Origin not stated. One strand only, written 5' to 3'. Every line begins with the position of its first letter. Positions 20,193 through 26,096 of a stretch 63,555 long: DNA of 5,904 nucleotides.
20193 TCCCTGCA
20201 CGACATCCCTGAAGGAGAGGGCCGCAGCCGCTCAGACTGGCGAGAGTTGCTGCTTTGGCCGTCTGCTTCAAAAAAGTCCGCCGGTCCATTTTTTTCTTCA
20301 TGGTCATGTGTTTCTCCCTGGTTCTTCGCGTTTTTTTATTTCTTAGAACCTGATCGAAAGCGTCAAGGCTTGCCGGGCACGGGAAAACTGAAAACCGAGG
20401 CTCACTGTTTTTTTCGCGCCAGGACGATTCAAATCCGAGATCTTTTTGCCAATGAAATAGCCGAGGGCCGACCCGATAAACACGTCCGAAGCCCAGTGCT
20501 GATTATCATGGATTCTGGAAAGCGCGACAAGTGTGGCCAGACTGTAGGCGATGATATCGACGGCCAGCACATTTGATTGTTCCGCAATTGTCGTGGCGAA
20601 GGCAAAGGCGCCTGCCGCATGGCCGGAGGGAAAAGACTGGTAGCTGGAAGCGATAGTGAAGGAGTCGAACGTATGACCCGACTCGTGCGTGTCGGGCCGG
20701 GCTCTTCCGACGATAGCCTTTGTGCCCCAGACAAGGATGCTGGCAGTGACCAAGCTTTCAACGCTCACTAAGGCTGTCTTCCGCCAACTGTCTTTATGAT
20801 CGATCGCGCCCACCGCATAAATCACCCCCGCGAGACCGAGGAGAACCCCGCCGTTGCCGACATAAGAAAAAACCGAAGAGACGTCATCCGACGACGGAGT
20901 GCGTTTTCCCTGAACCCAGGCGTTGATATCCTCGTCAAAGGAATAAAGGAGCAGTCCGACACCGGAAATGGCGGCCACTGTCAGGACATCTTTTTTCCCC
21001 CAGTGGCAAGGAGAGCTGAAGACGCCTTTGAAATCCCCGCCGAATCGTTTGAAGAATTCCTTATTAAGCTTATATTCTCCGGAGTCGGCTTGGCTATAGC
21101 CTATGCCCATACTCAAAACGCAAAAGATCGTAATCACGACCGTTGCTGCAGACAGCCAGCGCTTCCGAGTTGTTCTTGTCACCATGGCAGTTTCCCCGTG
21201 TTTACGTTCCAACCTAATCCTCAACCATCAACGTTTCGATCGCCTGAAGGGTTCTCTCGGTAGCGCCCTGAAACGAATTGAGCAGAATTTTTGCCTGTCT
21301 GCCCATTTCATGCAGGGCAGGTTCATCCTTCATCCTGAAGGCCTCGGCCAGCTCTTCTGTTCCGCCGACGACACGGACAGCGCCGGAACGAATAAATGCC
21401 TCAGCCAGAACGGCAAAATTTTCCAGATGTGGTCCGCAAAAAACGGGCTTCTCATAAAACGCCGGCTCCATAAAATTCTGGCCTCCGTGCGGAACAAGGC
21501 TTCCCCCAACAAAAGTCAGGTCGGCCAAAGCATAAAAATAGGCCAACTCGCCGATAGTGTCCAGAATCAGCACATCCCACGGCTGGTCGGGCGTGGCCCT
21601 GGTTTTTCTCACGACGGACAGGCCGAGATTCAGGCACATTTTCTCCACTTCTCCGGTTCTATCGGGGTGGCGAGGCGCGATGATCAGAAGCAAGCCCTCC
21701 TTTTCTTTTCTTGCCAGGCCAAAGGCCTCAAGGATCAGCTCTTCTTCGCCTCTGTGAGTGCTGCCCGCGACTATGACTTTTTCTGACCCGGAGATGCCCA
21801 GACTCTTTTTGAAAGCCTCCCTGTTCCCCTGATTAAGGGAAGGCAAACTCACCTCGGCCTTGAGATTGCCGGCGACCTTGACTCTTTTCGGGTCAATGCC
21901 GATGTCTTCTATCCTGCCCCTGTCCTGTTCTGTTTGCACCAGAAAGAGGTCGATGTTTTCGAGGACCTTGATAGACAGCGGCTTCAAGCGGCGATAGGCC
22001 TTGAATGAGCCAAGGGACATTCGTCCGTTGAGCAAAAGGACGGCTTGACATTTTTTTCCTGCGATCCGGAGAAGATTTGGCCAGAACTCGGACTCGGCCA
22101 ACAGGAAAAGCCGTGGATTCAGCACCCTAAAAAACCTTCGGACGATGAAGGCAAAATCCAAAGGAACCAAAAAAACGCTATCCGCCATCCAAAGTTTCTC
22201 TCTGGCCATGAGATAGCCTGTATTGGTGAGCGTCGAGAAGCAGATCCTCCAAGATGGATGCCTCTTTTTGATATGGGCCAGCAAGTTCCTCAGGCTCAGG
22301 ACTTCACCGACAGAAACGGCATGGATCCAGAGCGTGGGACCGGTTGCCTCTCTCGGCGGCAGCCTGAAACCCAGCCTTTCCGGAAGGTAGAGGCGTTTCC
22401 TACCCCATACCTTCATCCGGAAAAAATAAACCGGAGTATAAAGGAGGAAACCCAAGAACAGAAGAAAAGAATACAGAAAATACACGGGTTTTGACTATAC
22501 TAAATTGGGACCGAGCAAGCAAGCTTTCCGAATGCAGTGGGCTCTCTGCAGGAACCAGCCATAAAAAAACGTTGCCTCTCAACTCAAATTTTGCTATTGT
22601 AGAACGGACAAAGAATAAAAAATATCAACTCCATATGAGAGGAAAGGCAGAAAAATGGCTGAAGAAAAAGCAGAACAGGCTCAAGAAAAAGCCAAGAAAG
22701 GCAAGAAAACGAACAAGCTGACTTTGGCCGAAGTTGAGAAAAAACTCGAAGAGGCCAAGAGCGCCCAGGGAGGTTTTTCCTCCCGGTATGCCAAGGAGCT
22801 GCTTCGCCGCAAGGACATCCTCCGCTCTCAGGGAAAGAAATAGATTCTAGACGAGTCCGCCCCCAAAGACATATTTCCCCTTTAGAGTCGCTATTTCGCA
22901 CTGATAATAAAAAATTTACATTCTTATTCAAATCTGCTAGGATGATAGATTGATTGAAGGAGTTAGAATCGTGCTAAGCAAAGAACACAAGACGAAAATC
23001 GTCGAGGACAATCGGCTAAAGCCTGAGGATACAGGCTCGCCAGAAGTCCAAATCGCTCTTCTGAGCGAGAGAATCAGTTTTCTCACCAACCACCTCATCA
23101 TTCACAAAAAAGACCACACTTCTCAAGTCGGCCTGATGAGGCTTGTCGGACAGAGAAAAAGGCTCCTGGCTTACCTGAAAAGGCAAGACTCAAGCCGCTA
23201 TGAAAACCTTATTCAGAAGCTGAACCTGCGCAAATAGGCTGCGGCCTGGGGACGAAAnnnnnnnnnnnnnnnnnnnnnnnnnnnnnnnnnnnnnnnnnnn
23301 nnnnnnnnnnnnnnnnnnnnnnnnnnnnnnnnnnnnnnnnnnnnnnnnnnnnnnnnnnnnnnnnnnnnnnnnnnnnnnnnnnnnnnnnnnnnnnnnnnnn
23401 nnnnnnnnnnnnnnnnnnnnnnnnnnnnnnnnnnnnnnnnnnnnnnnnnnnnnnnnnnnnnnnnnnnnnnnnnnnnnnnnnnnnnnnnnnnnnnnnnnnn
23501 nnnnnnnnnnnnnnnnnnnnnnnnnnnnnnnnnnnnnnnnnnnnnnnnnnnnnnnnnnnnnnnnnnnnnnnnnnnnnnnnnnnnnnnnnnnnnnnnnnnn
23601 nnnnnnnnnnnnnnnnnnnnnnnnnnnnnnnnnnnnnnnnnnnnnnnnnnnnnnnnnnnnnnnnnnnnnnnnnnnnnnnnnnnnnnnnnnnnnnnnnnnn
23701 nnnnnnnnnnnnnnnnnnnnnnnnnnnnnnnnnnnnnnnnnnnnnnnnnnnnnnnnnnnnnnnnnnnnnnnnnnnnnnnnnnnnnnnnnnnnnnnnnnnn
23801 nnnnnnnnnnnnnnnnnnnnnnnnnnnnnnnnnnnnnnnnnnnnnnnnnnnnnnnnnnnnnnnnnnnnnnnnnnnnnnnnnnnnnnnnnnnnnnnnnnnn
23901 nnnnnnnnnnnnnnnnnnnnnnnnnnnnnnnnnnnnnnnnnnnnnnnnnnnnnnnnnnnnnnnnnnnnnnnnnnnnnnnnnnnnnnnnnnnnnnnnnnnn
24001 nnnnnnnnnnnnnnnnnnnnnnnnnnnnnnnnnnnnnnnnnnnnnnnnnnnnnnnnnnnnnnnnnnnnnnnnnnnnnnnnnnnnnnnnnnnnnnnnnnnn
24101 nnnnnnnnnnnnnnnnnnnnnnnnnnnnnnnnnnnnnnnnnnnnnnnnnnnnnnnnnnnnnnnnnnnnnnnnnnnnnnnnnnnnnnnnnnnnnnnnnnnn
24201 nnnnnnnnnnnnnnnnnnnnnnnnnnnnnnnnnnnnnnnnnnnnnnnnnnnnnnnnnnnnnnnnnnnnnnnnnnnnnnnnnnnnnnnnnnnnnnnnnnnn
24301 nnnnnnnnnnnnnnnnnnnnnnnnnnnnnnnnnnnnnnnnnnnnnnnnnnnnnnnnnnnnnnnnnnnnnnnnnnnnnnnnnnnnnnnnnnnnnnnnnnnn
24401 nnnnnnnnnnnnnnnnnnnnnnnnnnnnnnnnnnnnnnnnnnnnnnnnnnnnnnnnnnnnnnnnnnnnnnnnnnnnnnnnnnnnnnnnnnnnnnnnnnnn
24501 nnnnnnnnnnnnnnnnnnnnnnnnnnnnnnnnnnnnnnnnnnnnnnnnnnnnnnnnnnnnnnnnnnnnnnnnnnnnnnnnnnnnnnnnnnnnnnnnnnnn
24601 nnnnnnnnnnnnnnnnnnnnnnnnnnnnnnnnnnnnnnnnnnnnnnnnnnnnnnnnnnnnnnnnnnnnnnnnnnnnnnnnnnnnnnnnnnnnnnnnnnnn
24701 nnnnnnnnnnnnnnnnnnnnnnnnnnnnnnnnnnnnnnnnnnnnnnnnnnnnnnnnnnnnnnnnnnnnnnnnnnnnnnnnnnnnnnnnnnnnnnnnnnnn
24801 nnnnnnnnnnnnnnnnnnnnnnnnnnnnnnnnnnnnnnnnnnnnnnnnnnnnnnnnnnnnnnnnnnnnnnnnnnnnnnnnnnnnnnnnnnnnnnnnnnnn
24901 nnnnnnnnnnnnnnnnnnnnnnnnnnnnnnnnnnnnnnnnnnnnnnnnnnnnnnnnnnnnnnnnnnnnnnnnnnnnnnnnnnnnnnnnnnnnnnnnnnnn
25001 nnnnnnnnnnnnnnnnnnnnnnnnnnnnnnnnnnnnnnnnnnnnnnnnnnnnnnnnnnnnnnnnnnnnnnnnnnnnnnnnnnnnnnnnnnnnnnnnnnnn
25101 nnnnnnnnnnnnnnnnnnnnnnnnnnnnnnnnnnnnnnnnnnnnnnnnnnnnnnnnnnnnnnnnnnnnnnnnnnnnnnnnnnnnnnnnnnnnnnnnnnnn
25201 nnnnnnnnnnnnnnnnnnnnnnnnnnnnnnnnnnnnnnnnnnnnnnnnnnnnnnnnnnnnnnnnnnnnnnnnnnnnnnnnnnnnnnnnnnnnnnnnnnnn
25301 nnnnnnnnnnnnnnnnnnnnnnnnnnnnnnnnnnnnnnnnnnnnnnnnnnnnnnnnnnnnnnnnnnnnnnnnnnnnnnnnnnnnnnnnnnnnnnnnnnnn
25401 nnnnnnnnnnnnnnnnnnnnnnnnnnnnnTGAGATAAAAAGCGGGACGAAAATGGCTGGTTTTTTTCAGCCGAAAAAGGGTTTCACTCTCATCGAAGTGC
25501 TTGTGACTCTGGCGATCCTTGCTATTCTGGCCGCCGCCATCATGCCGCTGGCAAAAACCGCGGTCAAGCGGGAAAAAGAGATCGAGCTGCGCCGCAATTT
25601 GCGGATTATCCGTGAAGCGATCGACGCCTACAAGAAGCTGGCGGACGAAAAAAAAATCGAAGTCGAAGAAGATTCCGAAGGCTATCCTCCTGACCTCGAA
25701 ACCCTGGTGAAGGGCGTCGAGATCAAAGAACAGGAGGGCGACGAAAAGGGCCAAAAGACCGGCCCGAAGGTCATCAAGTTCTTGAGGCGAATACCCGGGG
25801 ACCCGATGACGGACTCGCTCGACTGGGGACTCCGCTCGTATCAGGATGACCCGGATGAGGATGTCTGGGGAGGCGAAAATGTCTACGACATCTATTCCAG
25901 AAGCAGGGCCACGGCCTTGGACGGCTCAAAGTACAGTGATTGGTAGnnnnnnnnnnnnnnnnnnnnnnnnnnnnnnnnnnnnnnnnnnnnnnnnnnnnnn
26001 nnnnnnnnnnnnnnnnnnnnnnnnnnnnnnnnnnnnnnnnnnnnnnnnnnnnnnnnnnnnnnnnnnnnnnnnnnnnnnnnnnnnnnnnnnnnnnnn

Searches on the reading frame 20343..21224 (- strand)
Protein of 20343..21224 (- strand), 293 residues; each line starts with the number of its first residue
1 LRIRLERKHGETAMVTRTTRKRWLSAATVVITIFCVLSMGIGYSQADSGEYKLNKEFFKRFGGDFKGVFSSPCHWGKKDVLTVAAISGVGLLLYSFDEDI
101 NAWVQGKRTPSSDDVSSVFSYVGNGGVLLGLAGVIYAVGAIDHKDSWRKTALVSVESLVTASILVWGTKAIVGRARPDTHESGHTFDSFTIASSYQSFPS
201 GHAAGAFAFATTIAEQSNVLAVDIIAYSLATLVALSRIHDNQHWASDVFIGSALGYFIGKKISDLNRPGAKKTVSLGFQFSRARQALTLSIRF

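Call 13: search_protein_families(library=pfam, proteins=[window:20343-21224:-], max_evalue=0.0001)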
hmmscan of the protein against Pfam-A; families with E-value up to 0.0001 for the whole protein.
window:20343-21224:- (293 aa): 2 families
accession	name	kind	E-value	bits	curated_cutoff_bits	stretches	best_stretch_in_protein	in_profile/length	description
PF01569.27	PAP2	-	1.3e-19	70.7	27.2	1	154-259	5-118/130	PAP2 superfamily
PF14378.12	PAP2_3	-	3.9e-07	30.5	27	1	180-256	109-185/190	PAP2 superfamily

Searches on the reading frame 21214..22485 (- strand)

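Call 13: search_protein_families(library=pfam, proteins=[window:21214-22485:-], max_evalue=0.0001)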
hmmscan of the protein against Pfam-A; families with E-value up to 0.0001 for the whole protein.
window:21214-22485:- (423 aa): 1 family
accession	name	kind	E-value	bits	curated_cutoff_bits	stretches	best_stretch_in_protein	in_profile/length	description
PF04413.22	Glycos_transf_N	-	8.8e-53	178.9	23.9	1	34-211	3-178/179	3-Deoxy-D-manno-octulosonic-acid transferase (kdotransferase)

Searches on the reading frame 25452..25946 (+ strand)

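Call 45: search_protein_families(library=pfam, proteins=[window:25452-25946:+], max_evalue=0.00001)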
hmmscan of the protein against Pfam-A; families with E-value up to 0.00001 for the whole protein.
window:25452-25946:+ (164 aa): 1 family
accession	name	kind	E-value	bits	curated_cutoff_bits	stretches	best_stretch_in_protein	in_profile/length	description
PF07963.17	N_methyl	-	4.7e-10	39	21.2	1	8-30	4-26/27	Prokaryotic N-terminal methylation motif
